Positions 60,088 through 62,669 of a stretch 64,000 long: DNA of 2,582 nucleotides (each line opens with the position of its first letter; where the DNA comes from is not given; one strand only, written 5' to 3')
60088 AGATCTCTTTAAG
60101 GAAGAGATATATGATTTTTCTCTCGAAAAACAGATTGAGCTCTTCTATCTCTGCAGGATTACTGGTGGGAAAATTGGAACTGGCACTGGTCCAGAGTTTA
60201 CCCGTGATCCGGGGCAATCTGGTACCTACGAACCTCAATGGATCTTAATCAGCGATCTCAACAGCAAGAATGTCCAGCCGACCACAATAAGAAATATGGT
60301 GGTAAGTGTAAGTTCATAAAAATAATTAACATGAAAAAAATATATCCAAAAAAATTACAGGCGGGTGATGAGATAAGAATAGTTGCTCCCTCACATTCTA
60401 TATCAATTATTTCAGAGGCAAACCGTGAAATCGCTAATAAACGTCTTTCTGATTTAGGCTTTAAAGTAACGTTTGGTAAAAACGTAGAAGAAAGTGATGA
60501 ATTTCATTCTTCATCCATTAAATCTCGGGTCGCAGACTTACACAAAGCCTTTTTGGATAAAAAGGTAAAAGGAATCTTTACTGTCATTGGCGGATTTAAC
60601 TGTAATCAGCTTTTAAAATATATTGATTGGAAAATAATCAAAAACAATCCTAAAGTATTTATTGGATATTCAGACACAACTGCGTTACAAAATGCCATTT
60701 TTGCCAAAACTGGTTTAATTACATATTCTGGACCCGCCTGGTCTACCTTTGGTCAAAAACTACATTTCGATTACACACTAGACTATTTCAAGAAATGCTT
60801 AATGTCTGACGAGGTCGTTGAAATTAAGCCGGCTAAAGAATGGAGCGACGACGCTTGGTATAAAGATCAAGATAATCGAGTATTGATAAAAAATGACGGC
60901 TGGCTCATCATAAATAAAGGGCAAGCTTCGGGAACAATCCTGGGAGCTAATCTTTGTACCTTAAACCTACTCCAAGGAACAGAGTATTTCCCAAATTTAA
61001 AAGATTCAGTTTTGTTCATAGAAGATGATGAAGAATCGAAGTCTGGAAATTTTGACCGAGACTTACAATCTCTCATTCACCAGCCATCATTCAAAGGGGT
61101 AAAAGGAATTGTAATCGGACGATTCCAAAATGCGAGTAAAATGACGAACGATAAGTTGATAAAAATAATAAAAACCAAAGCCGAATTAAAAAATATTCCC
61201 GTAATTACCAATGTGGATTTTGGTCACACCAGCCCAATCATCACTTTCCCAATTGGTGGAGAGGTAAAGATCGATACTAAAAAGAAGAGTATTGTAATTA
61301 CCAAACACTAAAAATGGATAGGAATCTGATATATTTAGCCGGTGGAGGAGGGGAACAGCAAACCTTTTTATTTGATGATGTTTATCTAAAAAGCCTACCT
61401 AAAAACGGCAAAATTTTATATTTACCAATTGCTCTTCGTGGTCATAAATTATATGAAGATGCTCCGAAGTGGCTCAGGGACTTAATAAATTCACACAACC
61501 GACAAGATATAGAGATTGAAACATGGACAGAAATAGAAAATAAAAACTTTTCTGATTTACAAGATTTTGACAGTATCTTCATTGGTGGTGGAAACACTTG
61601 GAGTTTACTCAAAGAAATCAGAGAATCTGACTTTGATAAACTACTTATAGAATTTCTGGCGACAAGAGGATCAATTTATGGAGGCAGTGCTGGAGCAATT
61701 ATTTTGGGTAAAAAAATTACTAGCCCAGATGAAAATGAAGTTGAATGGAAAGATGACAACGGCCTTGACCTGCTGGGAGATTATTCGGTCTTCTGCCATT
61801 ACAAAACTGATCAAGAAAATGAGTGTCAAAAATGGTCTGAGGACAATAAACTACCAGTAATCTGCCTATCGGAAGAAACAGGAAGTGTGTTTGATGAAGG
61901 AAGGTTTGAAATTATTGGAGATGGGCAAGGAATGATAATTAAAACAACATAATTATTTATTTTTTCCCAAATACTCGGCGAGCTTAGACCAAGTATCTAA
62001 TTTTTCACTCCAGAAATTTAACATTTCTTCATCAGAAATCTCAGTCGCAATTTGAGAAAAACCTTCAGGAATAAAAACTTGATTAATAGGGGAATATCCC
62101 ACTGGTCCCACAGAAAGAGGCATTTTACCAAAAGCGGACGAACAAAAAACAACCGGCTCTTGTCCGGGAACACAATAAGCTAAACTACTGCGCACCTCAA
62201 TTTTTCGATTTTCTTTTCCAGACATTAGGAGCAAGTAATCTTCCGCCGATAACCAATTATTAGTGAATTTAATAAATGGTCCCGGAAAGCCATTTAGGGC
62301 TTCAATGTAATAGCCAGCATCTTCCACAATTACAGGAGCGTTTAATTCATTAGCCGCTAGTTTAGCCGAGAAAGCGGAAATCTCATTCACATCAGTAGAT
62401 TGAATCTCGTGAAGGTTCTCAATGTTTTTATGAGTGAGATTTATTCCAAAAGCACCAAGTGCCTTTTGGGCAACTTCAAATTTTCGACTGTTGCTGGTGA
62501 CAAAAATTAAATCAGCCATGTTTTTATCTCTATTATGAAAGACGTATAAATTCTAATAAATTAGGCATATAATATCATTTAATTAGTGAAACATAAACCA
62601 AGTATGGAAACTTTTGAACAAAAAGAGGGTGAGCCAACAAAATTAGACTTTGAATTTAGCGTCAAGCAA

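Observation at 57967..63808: Dense nucleotide-housecleaning and peptidase neighbourhood, including an MccF-like peptidase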

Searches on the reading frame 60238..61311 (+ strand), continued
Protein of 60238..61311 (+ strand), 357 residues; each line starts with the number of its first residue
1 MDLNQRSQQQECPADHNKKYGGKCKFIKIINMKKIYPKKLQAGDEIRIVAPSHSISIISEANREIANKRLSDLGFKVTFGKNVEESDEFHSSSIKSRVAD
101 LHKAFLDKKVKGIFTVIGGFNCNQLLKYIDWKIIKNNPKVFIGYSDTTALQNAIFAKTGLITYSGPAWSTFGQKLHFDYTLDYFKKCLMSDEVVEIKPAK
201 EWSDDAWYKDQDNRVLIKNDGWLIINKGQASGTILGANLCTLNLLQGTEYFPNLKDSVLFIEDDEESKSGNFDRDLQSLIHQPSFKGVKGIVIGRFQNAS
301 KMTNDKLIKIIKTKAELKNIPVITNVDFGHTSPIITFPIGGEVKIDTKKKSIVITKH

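Call 62: search_protein_families(library=pfam, proteins=[L058:6557-7813:-, L063:11020-12567:+, L064:7127-8113:+, L052:13075-13812:+, L072:14040-15374:+, L073:13960-14643:+, L064:6216-7004:-, L054:11194-11523:+, L059:5595-6179:+, L066:8359-9870:+], max_evalue=0.001)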
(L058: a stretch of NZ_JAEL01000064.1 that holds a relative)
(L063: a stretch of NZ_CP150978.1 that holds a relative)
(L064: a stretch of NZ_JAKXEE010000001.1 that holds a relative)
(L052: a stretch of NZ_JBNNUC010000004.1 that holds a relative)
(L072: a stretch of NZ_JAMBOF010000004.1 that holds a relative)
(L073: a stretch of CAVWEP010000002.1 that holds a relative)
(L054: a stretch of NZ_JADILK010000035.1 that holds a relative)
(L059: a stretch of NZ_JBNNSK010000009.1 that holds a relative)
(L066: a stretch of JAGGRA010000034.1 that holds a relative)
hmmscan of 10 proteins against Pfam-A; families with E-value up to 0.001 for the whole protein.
L058:6557-7813:- (418 aa): 3 families
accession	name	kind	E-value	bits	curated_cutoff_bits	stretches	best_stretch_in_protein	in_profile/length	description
PF13472.12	Lipase_GDSL_2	-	1.5e-17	65.1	32.9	1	107-267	2-178/178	GDSL-like Lipase/Acylhydrolase family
PF00657.28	Lipase_GDSL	-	6.7e-09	36.6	23.6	1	104-270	1-206/208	GDSL-like Lipase/Acylhydrolase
PF17996.7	CE2_N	-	0.00078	19.9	27.9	0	319-397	11-86/108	Carbohydrate esterase 2 N-terminal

L063:11020-12567:+ (515 aa): 2 families
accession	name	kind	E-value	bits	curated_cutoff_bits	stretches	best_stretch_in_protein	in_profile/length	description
PF00202.27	Aminotran_3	-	1.3e-101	340.7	30.5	1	80-496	13-401/403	Aminotransferase class-III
PF01212.27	Beta_elim_lyase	-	0.00077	19.3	27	0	139-303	34-168/288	Beta-eliminating lyase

L064:7127-8113:+ (328 aa): 2 families
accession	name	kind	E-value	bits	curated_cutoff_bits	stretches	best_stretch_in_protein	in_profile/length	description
PF01625.27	PMSR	-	4.8e-64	215.7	23.7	1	16-167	1-152/153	Peptide methionine sulfoxide reductase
PF01641.26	SelR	-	2.3e-49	166.6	24.9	1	197-311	1-116/116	SelR domain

L052:13075-13812:+ (245 aa): 1 family
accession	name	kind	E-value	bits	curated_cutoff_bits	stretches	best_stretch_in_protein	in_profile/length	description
PF01144.29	CoA_trans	-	4.5e-61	206.4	23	1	15-219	8-215/217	Coenzyme A transferase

L072:14040-15374:+ (444 aa): 3 families
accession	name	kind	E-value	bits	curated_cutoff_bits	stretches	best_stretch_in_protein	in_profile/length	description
PF01546.33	Peptidase_M20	-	2.1e-34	119.7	24.6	1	117-434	1-204/206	Peptidase family M20/M25/M40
PF07687.19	M20_dimer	-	8.7e-17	61.5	21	1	222-333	3-105/107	Peptidase dimerisation domain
PF04389.22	Peptidase_M28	-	0.00037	20.7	21.3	1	102-194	1-72/193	Peptidase family M28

L073:13960-14643:+ (227 aa): 2 families
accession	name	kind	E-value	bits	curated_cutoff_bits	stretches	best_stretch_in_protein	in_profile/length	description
PF01144.29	CoA_trans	-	1.8e-41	142.3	23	1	11-206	2-216/217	Coenzyme A transferase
PF13336.12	AcetylCoA_hyd_C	-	8.3e-05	23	23.7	1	96-185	28-126/154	Acetyl-CoA hydrolase/transferase C-terminal domain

L064:6216-7004:- (262 aa): 1 family
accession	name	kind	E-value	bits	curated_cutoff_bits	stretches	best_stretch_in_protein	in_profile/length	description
PF14344.12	DUF4397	-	7.4e-31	107.6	30.6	1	71-187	1-119/119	Domain of unknown function (DUF4397)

L054:11194-11523:+ (109 aa): 0 families

L059:5595-6179:+ (194 aa): 1 family
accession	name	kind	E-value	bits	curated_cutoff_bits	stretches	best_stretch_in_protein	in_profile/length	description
PF09911.14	DUF2140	-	5.8e-63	212.2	34.3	1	5-188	2-186/187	Uncharacterized protein conserved in bacteria (DUF2140)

L066:8359-9870:+ (503 aa): 6 families
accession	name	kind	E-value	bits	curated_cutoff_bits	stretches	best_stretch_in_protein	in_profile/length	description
PF07992.20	Pyr_redox_2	-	5.3e-08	33.1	26.1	0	20-68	1-46/291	Pyridine nucleotide-disulphide oxidoreductase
PF01134.28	GIDA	-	6.7e-08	32.4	22.1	0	190-242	108-157/391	Glucose inhibited division protein A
PF21688.3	FAD-depend_C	-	3.2e-07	31.2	27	1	261-442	4-196/197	FAD-dependent protein, C-terminal domain-like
PF03486.20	HI0933_like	-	4.7e-06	26.7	50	0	21-58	2-37/244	HI0933-like protein Rossmann domain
PF01266.30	DAO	-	7.9e-06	26.1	27.9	0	21-56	1-34/353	FAD dependent oxidoreductase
PF05834.18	Lycopene_cycl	-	0.00079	19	23.4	0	21-58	1-38/380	Lycopene cyclase protein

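Call 71: search_protein_families(library=padloc, proteins=[window:60331-61311:+], max_evalue=0.01)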
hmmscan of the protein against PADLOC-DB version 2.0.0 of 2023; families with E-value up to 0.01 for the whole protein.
window:60331-61311:+ (326 aa): 1 family
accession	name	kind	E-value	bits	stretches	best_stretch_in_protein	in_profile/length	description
PDLC03496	REase_II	-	0.0021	15.6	1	34-177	64-203/311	Type II restriction enzyme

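Call 82: search_protein_families(library=pfam, proteins=[L022:47-2353:+, L022:16537-17562:-, L025:6235-8898:+, L031:6022-9411:-, L031:583-2922:+, L045:11105-12283:+, L045:1615-2586:+, L023:7334-8497:-, L044:3412-4482:+, L032:6266-7366:+], max_evalue=0.00001)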
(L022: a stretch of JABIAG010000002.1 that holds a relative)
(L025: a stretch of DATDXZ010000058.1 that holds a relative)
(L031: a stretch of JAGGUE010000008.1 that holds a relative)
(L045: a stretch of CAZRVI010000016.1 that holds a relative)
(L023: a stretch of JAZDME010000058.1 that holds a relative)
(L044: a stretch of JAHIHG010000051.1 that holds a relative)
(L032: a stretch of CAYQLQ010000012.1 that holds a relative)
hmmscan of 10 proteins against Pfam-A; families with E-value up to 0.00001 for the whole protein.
L022:47-2353:+ (768 aa): 0 families

L022:16537-17562:- (341 aa): 3 families
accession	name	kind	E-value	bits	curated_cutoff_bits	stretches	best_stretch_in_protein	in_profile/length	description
PF02826.25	2-Hacid_dh_C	-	7.5e-52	175.7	25.1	1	112-310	1-178/178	D-isomer specific 2-hydroxyacid dehydrogenase, NAD binding domain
PF00389.36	2-Hacid_dh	-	2.5e-31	108.5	24.6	1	10-337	2-130/134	D-isomer specific 2-hydroxyacid dehydrogenase, catalytic domain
PF03446.21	NAD_binding_2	-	7.5e-08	33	21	1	148-253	1-110/161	NAD binding domain of 6-phosphogluconate dehydrogenase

L025:6235-8898:+ (887 aa): 2 families
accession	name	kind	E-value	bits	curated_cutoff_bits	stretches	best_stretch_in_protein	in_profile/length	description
PF05048.19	NosD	-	2.5e-29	102.7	23.6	2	546-721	25-210/212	Periplasmic copper-binding protein (NosD)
PF13229.12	Beta_helix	-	3.2e-21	76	25.9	2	544-667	30-158/158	Right handed beta helix region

L031:6022-9411:- (1129 aa): 4 families
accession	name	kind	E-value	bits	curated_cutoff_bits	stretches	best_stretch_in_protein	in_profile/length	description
PF07669.17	Eco57I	-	1.9e-37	129.4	25.3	1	493-668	1-171/171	Eco57I restriction-modification methylase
PF02384.22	N6_Mtase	-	1.2e-23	84.4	20.4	1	382-696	2-246/311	N-6 DNA Methylase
PF12950.13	TaqI_C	-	7.1e-15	55.7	26.5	1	796-958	2-118/118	TaqI-like C-terminal specificity domain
PF20473.4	MmeI_Mtase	-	3.6e-14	53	27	1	427-635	18-200/259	MmeI, DNA-methyltransferase domain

L031:583-2922:+ (779 aa): 0 families

L045:11105-12283:+ (392 aa): 2 families
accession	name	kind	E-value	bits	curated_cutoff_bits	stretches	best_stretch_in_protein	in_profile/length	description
PF07690.21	MFS_1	-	5.5e-25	88.5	33.4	1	16-347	3-340/347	Major Facilitator Superfamily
PF12832.13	MFS_1_like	-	2.3e-09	37.2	25.2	1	21-346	13-346/373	MFS_1 like family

L045:1615-2586:+ (323 aa): 0 families

L023:7334-8497:- (387 aa): 2 families
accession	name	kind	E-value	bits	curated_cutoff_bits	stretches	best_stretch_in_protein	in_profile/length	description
PF04894.17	Nre_N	-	4.8e-80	269.7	25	1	9-264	10-264/270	Archaeal Nre, N-terminal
PF04895.17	Nre_C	-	1.4e-33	115.5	27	1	279-386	2-110/110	Archaeal Nre, C-terminal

L044:3412-4482:+ (356 aa): 1 family
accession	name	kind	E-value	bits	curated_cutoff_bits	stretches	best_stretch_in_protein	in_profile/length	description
PF00145.23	DNA_methylase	-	2.1e-97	326.9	22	1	1-319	1-323/324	C-5 cytosine-specific DNA methylase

L032:6266-7366:+ (366 aa): 0 families

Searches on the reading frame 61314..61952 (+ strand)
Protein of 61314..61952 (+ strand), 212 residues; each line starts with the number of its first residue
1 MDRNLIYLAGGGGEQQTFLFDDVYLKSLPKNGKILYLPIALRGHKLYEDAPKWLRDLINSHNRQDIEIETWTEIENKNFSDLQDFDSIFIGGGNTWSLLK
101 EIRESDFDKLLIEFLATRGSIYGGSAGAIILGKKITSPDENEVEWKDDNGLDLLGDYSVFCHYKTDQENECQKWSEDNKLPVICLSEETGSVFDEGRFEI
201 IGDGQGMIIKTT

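Call 3: search_protein_families(library=pfam, proteins=[window:61314-61952:+], max_evalue=0.01)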
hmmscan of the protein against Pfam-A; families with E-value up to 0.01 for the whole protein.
window:61314-61952:+ (212 aa): 3 families
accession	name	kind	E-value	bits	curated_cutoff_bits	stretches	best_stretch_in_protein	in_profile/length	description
PF03575.23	Peptidase_S51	-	5.6e-19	69.1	23.9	1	9-200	5-205/206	Peptidase family S51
PF07685.20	GATase_3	-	2.8e-08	34.1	27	1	75-171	33-128/196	CobB/CobQ-like glutamine amidotransferase domain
PF01174.25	SNO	-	8.8e-05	22.9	27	1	71-139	20-89/188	SNO glutamine amidotransferase family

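Call 4: search_protein_families(library=ncbifam, proteins=[window:61314-61952:+], max_evalue=0.01)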
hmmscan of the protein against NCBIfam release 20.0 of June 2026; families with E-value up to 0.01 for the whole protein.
window:61314-61952:+ (212 aa): 5 families
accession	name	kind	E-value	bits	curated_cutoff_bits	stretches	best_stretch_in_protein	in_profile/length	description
NF003642.0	PRK05282.1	equivalog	1.7e-09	37.5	156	1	30-137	30-132/233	dipeptidase PepE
TIGR03800.1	PLP_synth_Pdx2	equivalog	2.5e-06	27.5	105.55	1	72-145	24-97/184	pyridoxal 5'-phosphate synthase glutaminase subunit PdxT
NF001989.1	PRK00784.1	equivalog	8.2e-06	24.8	273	1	79-172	281-373/480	cobyric acid synthase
TIGR00313.1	cobQ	equivalog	8.4e-05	21.6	309.9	1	80-167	280-368/477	cobyric acid synthase CobQ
TIGR02069.1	cyanophycinase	equivalog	9.8e-05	21.9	126.6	1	74-205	72-211/250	cyanophycinase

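Call 61: search_protein_families(library=pfam, proteins=[L086:1580-2071:-, L086:2073-2522:-, L086:162-620:-], max_evalue=0.001)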
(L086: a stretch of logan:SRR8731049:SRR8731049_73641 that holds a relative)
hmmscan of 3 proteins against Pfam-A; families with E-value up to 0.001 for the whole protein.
L086:1580-2071:- (163 aa): 2 families
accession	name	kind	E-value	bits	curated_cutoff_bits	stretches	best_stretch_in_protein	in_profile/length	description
PF07931.18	CPT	-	3.8e-05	24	22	0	1-158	2-171/172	Chloramphenicol phosphotransferase-like protein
PF13238.12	AAA_18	-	6e-05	23.9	29.4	1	3-71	1-77/128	AAA domain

L086:2073-2522:- (149 aa): 1 family
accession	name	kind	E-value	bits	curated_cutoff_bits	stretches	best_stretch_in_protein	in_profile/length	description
PF00293.34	NUDIX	-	3.1e-09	37.4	21.1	1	12-121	10-122/134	NUDIX domain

L086:162-620:- (152 aa): 0 families

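Call 71: search_protein_families(library=padloc, proteins=[window:61314-61952:+], max_evalue=0.01)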
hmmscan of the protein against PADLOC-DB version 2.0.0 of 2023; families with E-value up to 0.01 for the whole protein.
window:61314-61952:+ (212 aa): 0 families

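Call 85: search_solved_structures(query=window:61314-61952:+, max_evalue=0.01)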
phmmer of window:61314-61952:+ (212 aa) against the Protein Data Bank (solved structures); distinct sequences matched with E-value up to 0.01: 8.
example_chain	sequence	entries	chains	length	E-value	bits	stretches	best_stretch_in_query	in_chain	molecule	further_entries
3l4e_A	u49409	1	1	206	1.3e-07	34.5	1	63-165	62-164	Uncharacterized peptidase Lmo0363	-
8pjx_A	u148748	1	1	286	3.9e-05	26.4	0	38-74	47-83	SAKe6FR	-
1fy2_A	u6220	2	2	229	0.0003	23.5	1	83-158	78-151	ASPARTYL DIPEPTIDASE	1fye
6a4r_A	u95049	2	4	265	0.00031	23.5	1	83-158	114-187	Peptidase E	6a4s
6iru_A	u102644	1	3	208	0.0015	21.2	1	34-137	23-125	peptidase DR_1070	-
6a4t_A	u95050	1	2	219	0.0016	21.1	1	34-137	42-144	Peptidase E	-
7c9b_A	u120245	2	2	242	0.0072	19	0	83-163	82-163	Alpha-aspartyl dipeptidase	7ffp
2iss_D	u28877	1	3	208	0.0085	18.7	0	82-140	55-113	Glutamine amidotransferase subunit pdxT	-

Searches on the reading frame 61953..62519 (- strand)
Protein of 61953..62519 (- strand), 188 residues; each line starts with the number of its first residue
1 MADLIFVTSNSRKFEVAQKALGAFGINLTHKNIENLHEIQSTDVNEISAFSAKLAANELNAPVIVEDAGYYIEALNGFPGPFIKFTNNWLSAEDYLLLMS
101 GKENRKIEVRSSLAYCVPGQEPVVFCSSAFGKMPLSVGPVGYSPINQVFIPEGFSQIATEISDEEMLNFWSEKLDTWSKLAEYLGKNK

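Call 3: search_protein_families(library=pfam, proteins=[window:61953-62519:-], max_evalue=0.01)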
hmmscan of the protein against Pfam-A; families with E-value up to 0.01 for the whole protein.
window:61953-62519:- (188 aa): 1 family
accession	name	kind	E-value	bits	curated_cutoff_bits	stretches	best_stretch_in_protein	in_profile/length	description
PF01725.21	Ham1p_like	-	3.1e-20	73.3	22.5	1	4-166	1-170/186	Ham1 family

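Call 4: search_protein_families(library=ncbifam, proteins=[window:61953-62519:-], max_evalue=0.01)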
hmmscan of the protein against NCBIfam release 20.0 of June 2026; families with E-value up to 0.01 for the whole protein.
window:61953-62519:- (188 aa): 6 families
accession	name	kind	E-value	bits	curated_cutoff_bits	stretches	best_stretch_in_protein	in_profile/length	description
NF011396.0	PRK14821.1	equivalog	5.5e-33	114.1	203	1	4-186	3-182/185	XTP/dITP diphosphatase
TIGR00042.1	TIGR00042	equivalog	1.6e-25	89.6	145.35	1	4-166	2-166/184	RdgB/HAM1 family non-canonical purine NTP pyrophosphatase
NF011399.0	PRK14824.1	subfamily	2.5e-10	40.1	267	1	4-166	5-183/206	putative deoxyribonucleotide triphosphate pyrophosphatase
NF011397.0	PRK14822.1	equivalog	3.4e-08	33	234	1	1-164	1-174/201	XTP/dITP diphosphatase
NF011398.0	PRK14823.1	equivalog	5.5e-08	32.9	272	1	3-186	2-190/191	non-canonical purine NTP diphosphatase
NF011400.0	PRK14825.1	equivalog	0.00074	19.3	246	1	1-85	1-86/199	putative deoxyribonucleotide triphosphate pyrophosphatase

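Call 61: search_protein_families(library=pfam, proteins=[L086:1580-2071:-, L086:2073-2522:-, L086:162-620:-], max_evalue=0.001)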
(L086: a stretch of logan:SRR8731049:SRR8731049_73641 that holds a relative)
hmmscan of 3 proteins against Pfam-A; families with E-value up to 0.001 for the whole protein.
L086:1580-2071:- (163 aa): 2 families
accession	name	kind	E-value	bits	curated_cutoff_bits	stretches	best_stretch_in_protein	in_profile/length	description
PF07931.18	CPT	-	3.8e-05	24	22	0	1-158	2-171/172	Chloramphenicol phosphotransferase-like protein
PF13238.12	AAA_18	-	6e-05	23.9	29.4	1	3-71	1-77/128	AAA domain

L086:2073-2522:- (149 aa): 1 family
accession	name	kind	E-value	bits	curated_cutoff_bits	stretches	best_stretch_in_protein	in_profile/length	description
PF00293.34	NUDIX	-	3.1e-09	37.4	21.1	1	12-121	10-122/134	NUDIX domain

L086:162-620:- (152 aa): 0 families

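Call 71: search_protein_families(library=padloc, proteins=[window:61953-62519:-], max_evalue=0.01)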
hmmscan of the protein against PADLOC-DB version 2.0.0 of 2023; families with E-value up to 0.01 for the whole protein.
window:61953-62519:- (188 aa): 0 families
